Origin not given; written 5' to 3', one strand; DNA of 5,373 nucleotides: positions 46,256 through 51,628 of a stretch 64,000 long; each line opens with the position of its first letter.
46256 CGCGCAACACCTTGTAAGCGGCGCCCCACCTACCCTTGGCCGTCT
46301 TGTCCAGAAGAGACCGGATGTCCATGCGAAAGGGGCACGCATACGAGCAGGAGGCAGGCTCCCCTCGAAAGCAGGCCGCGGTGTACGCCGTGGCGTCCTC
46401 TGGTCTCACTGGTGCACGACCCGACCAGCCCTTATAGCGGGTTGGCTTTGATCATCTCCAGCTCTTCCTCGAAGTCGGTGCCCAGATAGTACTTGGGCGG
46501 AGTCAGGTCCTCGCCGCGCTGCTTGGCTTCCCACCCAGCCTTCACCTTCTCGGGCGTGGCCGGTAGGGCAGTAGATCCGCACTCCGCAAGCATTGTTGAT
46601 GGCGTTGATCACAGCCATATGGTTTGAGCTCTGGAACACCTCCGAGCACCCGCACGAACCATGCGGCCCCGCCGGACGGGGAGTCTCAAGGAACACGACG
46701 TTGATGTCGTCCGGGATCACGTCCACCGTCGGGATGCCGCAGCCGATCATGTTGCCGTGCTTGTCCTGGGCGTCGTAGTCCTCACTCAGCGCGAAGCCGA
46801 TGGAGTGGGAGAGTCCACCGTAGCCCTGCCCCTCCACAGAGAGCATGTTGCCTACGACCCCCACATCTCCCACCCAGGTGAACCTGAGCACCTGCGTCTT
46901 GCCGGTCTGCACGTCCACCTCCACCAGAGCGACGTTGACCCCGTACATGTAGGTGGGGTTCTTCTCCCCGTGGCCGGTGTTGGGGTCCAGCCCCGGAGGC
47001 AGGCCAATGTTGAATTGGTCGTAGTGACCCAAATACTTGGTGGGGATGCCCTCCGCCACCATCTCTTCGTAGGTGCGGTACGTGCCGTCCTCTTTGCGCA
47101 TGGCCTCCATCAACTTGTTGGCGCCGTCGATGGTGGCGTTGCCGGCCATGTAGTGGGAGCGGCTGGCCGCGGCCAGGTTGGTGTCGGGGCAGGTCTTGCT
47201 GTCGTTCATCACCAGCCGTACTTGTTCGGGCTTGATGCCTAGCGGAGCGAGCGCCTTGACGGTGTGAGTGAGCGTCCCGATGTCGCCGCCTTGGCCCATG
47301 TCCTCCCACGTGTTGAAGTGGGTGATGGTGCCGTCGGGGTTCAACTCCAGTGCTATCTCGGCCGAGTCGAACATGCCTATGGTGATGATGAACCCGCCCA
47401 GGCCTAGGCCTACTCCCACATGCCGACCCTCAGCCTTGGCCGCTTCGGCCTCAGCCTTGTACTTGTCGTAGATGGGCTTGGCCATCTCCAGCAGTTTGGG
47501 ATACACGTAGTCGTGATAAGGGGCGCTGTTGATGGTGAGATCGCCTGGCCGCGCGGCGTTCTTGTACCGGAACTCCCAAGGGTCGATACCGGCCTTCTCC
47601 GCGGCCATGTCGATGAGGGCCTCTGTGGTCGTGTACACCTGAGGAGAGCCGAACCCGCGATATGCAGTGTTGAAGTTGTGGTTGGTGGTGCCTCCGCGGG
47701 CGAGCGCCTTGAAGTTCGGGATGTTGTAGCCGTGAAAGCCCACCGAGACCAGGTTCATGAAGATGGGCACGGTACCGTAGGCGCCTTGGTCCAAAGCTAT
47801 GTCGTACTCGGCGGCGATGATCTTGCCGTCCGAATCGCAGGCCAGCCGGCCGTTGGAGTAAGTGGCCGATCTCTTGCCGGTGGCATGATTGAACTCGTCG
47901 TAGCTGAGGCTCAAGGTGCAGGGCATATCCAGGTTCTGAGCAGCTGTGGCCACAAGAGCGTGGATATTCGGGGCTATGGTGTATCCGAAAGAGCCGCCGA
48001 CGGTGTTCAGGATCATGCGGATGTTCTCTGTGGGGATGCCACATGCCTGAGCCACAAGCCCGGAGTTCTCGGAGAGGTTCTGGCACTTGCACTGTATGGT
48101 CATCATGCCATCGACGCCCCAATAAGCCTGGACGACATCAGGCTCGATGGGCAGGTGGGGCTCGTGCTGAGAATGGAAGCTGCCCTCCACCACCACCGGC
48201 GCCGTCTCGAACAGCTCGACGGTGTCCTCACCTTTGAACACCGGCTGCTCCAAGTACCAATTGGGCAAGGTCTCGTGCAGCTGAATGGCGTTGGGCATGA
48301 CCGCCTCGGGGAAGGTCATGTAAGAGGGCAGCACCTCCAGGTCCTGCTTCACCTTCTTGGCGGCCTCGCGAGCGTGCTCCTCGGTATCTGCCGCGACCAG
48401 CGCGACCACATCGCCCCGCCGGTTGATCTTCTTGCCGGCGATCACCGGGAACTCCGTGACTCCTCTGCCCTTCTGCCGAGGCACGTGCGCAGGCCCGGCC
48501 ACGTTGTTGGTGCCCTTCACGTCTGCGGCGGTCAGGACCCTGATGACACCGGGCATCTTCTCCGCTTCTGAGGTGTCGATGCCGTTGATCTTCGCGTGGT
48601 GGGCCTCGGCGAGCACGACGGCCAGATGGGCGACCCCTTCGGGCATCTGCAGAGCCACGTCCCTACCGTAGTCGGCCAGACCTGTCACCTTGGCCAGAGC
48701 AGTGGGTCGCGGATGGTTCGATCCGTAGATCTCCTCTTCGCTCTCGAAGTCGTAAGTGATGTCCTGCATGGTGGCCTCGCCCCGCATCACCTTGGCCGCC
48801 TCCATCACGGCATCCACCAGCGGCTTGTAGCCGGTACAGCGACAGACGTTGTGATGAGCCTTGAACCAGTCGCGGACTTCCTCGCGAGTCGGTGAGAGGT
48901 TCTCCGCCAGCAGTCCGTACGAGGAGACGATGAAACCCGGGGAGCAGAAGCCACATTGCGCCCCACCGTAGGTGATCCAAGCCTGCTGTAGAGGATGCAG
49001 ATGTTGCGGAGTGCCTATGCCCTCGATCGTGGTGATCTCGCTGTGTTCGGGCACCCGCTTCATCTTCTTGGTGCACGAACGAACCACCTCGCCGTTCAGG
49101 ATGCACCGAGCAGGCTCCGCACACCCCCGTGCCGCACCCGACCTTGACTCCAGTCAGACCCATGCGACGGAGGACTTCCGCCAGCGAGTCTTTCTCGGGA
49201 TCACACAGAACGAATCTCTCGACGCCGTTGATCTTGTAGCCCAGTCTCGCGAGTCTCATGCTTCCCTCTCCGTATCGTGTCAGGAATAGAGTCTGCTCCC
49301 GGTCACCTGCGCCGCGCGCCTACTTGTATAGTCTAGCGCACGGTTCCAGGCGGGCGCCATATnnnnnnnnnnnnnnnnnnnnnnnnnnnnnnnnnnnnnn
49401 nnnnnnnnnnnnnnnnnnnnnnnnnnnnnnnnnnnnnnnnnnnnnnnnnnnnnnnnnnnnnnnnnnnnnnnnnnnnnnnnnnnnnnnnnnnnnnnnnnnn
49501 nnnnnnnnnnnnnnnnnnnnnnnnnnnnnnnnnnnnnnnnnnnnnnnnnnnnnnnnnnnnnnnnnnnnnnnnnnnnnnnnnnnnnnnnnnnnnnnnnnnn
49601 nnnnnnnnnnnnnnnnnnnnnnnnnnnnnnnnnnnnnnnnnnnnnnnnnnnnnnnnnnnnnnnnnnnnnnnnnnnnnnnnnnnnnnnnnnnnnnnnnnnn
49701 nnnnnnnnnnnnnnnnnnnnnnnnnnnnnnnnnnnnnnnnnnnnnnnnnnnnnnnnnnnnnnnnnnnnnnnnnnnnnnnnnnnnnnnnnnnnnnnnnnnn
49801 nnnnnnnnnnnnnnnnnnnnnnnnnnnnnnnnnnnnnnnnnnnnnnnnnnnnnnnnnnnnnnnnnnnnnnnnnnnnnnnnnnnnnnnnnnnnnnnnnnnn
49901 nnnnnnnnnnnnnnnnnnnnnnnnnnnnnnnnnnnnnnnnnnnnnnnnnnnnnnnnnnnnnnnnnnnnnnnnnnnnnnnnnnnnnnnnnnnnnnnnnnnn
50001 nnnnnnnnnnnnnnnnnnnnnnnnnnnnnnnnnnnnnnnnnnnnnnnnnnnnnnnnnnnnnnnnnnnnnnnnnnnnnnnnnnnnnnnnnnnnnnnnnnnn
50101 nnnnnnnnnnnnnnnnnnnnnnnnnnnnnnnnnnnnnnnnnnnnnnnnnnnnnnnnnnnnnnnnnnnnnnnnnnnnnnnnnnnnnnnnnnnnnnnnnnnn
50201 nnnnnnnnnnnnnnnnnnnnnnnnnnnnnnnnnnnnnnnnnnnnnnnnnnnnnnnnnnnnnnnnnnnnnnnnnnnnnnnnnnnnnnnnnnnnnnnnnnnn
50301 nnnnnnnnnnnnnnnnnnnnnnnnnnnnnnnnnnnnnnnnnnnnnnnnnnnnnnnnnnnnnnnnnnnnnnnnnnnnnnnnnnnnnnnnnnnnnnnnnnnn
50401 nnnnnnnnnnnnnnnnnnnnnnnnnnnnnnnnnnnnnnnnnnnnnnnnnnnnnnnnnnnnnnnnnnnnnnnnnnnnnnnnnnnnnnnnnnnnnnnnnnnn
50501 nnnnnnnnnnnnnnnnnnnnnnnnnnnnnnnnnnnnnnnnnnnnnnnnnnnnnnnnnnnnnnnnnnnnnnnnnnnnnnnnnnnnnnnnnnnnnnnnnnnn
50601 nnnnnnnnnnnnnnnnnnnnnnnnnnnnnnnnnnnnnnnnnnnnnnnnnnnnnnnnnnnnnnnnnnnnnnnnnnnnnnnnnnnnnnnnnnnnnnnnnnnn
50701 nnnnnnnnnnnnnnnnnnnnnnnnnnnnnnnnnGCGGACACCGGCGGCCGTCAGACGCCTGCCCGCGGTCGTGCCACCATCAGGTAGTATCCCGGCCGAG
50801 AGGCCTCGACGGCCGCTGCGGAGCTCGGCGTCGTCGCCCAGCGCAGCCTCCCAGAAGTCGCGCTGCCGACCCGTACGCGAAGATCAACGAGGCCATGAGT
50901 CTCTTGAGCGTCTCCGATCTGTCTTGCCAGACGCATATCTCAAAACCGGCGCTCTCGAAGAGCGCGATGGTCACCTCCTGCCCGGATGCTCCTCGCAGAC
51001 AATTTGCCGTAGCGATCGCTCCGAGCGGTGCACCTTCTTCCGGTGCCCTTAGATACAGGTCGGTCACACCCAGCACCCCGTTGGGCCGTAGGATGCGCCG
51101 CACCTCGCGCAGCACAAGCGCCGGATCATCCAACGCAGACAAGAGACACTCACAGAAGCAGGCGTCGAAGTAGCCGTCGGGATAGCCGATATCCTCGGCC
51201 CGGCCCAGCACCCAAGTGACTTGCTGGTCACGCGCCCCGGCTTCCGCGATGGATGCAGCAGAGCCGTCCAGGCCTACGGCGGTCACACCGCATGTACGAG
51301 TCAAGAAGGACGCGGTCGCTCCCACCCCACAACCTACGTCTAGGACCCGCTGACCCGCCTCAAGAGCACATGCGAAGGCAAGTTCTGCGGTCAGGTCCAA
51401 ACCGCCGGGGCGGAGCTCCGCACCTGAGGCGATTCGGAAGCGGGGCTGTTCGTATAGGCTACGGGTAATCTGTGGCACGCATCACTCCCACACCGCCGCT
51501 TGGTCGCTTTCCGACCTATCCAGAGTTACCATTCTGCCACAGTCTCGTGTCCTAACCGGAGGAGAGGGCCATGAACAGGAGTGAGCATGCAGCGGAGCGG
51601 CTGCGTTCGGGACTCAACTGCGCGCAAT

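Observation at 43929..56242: Mop aldehyde oxidoreductase embedded in a 12-kb conserved neighbourhood of unknown function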

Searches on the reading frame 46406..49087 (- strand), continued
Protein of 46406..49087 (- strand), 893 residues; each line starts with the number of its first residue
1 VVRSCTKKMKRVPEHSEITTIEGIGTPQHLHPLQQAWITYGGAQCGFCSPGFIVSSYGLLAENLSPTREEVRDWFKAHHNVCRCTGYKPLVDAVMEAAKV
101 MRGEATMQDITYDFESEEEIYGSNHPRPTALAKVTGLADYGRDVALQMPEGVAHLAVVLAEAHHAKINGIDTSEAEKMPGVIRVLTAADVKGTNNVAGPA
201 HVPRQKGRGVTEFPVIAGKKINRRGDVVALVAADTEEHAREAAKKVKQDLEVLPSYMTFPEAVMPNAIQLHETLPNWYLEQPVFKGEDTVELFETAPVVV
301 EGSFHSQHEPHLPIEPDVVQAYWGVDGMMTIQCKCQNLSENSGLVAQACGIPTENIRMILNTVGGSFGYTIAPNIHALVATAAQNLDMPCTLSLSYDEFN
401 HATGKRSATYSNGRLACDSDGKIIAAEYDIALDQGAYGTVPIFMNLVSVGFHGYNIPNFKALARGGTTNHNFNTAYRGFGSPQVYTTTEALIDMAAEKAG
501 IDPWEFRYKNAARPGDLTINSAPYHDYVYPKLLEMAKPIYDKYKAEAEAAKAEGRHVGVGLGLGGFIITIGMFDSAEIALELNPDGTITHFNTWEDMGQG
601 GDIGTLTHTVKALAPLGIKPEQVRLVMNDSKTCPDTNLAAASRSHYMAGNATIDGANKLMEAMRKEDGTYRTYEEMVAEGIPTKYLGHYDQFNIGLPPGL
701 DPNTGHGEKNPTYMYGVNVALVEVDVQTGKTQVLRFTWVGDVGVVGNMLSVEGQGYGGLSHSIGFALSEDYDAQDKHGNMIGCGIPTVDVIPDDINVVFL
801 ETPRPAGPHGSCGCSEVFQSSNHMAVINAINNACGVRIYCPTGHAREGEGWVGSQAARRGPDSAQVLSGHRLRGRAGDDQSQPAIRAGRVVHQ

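Call 56: search_protein_families(library=ncbifam, proteins=[L089:16448-16906:+], max_evalue=0.01)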
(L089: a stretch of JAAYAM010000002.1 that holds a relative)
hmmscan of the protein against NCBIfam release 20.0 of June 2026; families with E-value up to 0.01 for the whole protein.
L089:16448-16906:+ (153 aa): 3 families
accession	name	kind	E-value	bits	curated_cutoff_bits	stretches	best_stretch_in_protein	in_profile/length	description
NF045669.1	DVU1555_fam_CGA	exception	5.3e-37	126.7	103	1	26-148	4-138/140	DVU_1555 family C-GCAxxG-C-C protein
TIGR01909.1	C_GCAxxG_C_C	subfamily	4e-06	26.9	47.4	1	37-131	2-105/120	C-GCAxxG-C-C family (seleno)protein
NF047622.1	SptSoretCytCDesul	equivalog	0.00031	20.3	400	1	71-124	112-166/275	split-Soret cytochrome c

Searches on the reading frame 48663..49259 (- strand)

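Call 5: search_protein_families(library=ncbifam, proteins=[window:48663-49259:-], max_evalue=0.001)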
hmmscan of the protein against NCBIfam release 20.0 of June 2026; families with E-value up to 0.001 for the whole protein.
window:48663-49259:- (198 aa): 10 families
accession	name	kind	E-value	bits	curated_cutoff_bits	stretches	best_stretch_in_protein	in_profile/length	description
NF045668.1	pterin_aldehy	equivalog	1.6e-11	43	1100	1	9-52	6-49/905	molybdopterin-dependent aldehyde oxidoreductase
NF043084.2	XdhC_XDHase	equivalog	2.9e-08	33.3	217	1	8-53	5-50/151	xanthine dehydrogenase subunit XdhC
NF041020.1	glyceraldDH_gamma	equivalog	7.6e-08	32.1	290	1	6-52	13-59/164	glyceraldehyde dehydrogenase subunit gamma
NF007387.0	PRK09908.1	equivalog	3.7e-07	29.7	212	1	9-53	12-55/159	xanthine dehydrogenase iron sulfur-binding subunit XdhC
TIGR03198.1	pucE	equivalog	7.1e-07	28.8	254.3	1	6-52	4-50/151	xanthine dehydrogenase subunit E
TIGR03193.1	4hydroxCoAred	equivalog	9.1e-05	22.4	257.8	1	24-52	19-48/148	4-hydroxybenzoyl-CoA reductase subunit gamma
NF008514.0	PRK11433.1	equivalog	0.00012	21.6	322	1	4-52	51-99/218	aldehyde dehydrogenase iron-sulfur subunit PaoA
TIGR03311.1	Se_dep_XDH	equivalog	0.00044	18.4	830.45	1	16-52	9-45/848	selenium-dependent xanthine dehydrogenase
TIGR02969.1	mam_aldehyde_ox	subfamily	0.0006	17.4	1912.3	1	19-53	17-51/1330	aldehyde oxidase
TIGR02963.1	xanthine_xdhA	equivalog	0.00086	18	467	0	25-52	20-48/468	xanthine dehydrogenase small subunit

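Call 6: search_protein_families(library=pfam, proteins=[window:48663-49259:-], max_evalue=0.001)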
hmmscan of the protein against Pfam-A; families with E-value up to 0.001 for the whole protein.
window:48663-49259:- (198 aa): 1 family
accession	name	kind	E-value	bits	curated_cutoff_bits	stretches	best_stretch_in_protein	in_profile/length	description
PF00111.32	Fer2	-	1.7e-08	34.7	21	1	9-53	2-46/77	2Fe-2S iron-sulfur cluster binding domain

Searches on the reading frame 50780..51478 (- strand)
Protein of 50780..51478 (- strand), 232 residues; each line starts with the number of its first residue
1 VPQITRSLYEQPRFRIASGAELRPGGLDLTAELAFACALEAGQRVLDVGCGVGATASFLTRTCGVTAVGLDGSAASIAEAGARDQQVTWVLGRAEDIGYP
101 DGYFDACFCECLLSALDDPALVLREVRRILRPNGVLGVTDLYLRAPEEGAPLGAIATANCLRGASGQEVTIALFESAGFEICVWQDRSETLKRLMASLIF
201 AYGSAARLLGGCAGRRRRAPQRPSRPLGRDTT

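Call 5: search_protein_families(library=ncbifam, proteins=[window:50780-51478:-], max_evalue=0.001)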
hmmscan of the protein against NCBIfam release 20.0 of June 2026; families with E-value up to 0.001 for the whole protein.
window:50780-51478:- (232 aa): 29 families (the best 25 are shown)
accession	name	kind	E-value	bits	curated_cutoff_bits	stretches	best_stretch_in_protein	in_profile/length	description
NF045667.1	MTase_DVU1556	equivalog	1.3e-59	201.2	155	1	22-213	3-194/213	DVU_1556 family methyltransferase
NF045825.1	FAmtase_mtf2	equivalog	7.5e-14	51.5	400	1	41-143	58-163/248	fatty-acid O-methyltransferase Mtf2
NF043040.1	corrin_prot_MT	hypoth_equivalog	1.4e-12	47.5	180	1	39-140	39-149/216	corrinoid protein-associated methyltransferase CpaM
NF008823.0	PRK11873.1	subfamily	2.1e-12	47.1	263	1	37-187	73-231/272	arsenite methyltransferase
TIGR01934.1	MenG_MenH_UbiE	subfamily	1.2e-11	44.4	158.35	1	39-142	37-145/223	ubiquinone/menaquinone biosynthesis methyltransferase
NF045823.1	PthPhpthDimycoMt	equivalog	1.2e-11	44.2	300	1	41-152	66-178/256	phthiotriol/phenolphthiotriol dimycocerosates methyltransferase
NF040539.1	AST_met_ArsM_2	exception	1.3e-11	44.9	240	1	42-179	57-205/262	putative arsinothricin biosynthesis methyltransferase ArsM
NF047649.1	MTase_UXPK_star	exception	3.3e-11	42.8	460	1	38-180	74-224/283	methyltransferase/UXPK-star double selenoprotein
NF001241.0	PRK00216.1-2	equivalog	4.3e-11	42.9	327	1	36-140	46-149/231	demethylmenaquinone methyltransferase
NF041537.1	ArsM_AhpD_UU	exception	6.1e-11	41.7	510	1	38-180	73-223/345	arsenite methyltransferase/AhpD domain selenoprotein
NF001244.0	PRK00216.1-5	equivalog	4.3e-10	39.3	216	1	40-142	47-157/236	bifunctional demethylmenaquinone methyltransferase/2-methoxy-6-polyprenyl-1,4-benzoquinol methylase UbiE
NF007610.0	PRK10258.1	equivalog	6.6e-10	38.7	342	1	37-142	38-142/251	malonyl-ACP O-methyltransferase BioC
NF041536.1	ArsM_DUF2284_UU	exception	1.3e-09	37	575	1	39-181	74-224/459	arsenite methyltransferase/DUF2284 domain selenoprotein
NF045649.1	2X_seleno_MduS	exception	1.7e-09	37.1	380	1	42-135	42-144/338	methyltransferase domain-containing selenoprotein MduS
TIGR02072.1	BioC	equivalog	6.1e-09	36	184.95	1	43-141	36-135/244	malonyl-ACP O-methyltransferase BioC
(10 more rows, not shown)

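Call 6: search_protein_families(library=pfam, proteins=[window:50780-51478:-], max_evalue=0.001)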
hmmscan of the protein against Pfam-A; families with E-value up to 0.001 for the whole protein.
window:50780-51478:- (232 aa): 9 families
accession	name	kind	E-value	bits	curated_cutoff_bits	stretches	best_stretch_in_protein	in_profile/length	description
PF08241.18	Methyltransf_11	-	9.5e-21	74.7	21.2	1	46-136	1-93/95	Methyltransferase domain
PF13649.12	Methyltransf_25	-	2.1e-17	64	27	1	45-134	1-97/97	Methyltransferase domain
PF13847.12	Methyltransf_31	-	3e-14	53.4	27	1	40-142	2-113/145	Methyltransferase domain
PF13489.12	Methyltransf_23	-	3.8e-14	53.2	27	1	32-141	12-119/164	Methyltransferase domain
PF08242.18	Methyltransf_12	-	2.9e-13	50.8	30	1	46-136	1-98/98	Methyltransferase domain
PF07021.18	MetW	-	4.4e-09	36.7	21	1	39-131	11-103/193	Methionine biosynthesis protein MetW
PF01209.24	Ubie_methyltran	-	1.1e-06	28.6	20.1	1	40-138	46-151/233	ubiE/COQ5 methyltransferase family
PF03141.22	Methyltransf_29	-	2.8e-06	26.6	23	1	43-135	119-214/506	Putative S-adenosyl-L-methionine-dependent methyltransferase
PF02353.26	CMAS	-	0.00079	19.3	27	0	38-75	59-96/273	Mycolic acid cyclopropane synthetase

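Call 57: search_solved_structures(query=window:50780-51478:-, show_alignments=3, max_evalue=0.001)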
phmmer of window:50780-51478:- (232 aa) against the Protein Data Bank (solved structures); distinct sequences matched with E-value up to 0.001: 51.
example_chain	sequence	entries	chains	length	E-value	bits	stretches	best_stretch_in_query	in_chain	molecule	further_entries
4pne_A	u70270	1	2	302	9.8e-19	71.1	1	30-196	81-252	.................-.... protein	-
3bus_A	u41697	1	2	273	5.7e-15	58.8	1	29-156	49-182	Methyltransferase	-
5wp5_A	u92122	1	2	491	1e-14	58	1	21-193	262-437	Phosphomethylethanolamine N-methyltransferase 2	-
5wp4_A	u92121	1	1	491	8e-13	51.8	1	22-192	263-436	Phosphoethanolamine N-methyltransferase 1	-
8zc8_A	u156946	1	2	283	1.1e-12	51.4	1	29-158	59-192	MitM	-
21zq_A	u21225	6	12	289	1.1e-12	51.3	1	29-158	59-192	MitM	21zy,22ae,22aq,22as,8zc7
6uv6_A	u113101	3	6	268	2.5e-11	46.9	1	29-148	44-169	D-glucose O-methyltransferase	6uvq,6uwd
7v6h_A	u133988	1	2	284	3.8e-11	46.3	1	33-188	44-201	Cyclopropane fatty-acyl-phospholipid synthase-like methyltransferase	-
2gs9_A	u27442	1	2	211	1.5e-09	41.1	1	32-142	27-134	Hypothetical protein TT1324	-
6uak_A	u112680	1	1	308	5.4e-08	36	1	37-137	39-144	SAM dependent methyltransferase LahSB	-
1xxl_A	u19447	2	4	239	8.6e-08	35.3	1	39-149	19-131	YcgJ protein | ycgJ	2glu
5gm1_A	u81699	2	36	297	1.2e-07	34.8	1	40-192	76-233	O-methylransferase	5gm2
1ve3_A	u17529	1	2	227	1.6e-07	34.5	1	42-141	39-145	hypothetical protein PH0226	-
4mwz_A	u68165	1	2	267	2.7e-07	33.7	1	22-141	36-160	Phosphoethanolamine N-methyltransferase, putative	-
4iv0_A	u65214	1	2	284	3.2e-07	33.5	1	22-141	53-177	Phosphoethanolamine N-methyltransferase, putative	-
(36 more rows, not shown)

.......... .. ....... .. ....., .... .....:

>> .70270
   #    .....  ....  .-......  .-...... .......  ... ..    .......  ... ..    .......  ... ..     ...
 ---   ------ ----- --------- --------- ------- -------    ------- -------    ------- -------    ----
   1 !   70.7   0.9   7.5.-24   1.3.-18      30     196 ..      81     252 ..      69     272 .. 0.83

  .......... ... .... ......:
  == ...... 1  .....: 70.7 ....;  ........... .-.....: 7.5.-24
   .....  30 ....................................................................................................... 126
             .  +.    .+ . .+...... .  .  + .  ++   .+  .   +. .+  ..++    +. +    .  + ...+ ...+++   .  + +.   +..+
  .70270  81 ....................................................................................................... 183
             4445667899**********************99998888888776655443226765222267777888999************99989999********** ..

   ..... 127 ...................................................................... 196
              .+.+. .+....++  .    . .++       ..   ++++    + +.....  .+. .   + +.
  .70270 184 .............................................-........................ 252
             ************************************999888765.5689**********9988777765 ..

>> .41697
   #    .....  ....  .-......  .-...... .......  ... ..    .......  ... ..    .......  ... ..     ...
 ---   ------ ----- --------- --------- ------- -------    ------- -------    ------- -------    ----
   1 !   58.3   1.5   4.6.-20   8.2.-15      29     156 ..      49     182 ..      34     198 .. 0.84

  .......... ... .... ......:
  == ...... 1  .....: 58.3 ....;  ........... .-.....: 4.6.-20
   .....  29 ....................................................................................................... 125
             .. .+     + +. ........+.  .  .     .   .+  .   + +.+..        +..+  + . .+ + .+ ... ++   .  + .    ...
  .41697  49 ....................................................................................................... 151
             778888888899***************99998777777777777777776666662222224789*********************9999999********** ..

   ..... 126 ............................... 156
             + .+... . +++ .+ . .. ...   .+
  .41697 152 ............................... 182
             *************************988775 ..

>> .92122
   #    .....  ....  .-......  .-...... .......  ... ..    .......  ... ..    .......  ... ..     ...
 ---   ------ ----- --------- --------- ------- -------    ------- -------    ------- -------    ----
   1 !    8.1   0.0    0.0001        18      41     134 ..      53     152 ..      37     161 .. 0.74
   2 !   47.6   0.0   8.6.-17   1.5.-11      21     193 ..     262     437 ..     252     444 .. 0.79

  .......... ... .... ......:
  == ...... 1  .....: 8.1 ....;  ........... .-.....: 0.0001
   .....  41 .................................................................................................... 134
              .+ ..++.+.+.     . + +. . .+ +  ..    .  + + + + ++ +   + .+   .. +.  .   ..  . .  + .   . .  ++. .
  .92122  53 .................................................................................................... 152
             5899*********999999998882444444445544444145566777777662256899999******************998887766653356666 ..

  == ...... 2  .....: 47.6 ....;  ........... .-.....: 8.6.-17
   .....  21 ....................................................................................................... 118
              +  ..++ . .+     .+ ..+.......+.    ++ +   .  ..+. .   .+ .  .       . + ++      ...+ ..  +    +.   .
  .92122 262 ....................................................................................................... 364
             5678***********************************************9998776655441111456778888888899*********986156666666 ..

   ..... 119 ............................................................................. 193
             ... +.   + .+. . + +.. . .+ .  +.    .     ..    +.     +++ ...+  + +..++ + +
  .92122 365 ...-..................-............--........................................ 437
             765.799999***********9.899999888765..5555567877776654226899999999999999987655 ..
